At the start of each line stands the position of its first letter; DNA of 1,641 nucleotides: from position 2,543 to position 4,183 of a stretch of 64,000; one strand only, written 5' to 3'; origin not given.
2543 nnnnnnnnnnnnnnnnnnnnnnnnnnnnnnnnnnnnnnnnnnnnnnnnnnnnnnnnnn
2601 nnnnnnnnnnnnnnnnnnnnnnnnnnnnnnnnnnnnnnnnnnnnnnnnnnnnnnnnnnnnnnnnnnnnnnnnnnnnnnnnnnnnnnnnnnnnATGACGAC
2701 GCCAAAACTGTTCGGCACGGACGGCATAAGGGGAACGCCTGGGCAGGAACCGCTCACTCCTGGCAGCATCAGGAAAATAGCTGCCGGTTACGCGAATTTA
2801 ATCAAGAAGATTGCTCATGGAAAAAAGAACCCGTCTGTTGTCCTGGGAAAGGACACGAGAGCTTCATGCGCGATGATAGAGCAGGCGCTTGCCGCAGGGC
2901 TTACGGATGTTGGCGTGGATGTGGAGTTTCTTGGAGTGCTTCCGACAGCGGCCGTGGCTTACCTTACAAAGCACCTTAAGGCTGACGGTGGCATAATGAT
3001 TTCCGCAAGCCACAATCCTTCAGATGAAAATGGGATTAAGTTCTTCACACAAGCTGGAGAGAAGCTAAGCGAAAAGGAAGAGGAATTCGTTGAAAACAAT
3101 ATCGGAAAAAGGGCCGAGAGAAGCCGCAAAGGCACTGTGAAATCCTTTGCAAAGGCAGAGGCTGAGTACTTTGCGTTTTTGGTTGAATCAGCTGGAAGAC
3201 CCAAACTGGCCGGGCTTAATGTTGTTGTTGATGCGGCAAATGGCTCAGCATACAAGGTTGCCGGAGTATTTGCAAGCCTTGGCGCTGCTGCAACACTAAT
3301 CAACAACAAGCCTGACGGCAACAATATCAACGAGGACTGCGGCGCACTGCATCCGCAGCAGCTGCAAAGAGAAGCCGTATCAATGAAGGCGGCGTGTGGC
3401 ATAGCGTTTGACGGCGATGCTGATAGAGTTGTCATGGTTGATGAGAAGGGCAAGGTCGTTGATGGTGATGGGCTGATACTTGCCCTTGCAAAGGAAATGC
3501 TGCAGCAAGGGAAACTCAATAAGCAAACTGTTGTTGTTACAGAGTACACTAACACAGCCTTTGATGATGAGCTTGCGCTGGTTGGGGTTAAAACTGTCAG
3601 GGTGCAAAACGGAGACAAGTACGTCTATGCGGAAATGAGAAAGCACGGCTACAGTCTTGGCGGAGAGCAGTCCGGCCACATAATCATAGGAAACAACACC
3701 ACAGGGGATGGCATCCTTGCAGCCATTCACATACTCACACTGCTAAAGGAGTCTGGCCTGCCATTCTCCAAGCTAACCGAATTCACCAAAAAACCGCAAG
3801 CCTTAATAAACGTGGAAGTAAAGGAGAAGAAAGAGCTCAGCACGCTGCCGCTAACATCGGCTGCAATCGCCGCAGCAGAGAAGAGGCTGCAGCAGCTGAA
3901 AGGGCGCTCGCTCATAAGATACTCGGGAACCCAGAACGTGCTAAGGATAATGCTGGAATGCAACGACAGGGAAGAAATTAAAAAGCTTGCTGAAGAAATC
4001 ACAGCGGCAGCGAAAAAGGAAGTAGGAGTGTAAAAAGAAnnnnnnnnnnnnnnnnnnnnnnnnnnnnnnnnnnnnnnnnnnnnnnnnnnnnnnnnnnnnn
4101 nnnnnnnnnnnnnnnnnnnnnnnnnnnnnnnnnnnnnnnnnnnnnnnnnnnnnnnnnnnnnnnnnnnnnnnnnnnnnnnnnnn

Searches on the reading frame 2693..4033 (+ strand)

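Call 54: search_protein_families(library=pfam, proteins=[window:2693-4033:+], max_evalue=0.001)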
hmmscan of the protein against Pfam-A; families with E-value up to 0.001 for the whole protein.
window:2693-4033:+ (446 aa): 4 families
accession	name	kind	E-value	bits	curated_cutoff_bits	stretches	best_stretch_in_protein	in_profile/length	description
PF02878.22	PGM_PMM_I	-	3.8e-41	140.4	22.5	1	5-142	2-136/138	Phosphoglucomutase/phosphomannomutase, alpha/beta/alpha domain I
PF02880.22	PGM_PMM_III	-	4.6e-28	98.1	20.7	1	257-363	1-110/115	Phosphoglucomutase/phosphomannomutase, alpha/beta/alpha domain III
PF00408.26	PGM_PMM_IV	-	1.4e-14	54.3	23.1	1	371-438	1-67/68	Phosphoglucomutase/phosphomannomutase, C-terminal domain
PF02879.22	PGM_PMM_II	-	4.6e-12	46.8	29.3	1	158-253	2-103/103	Phosphoglucomutase/phosphomannomutase, alpha/beta/alpha domain II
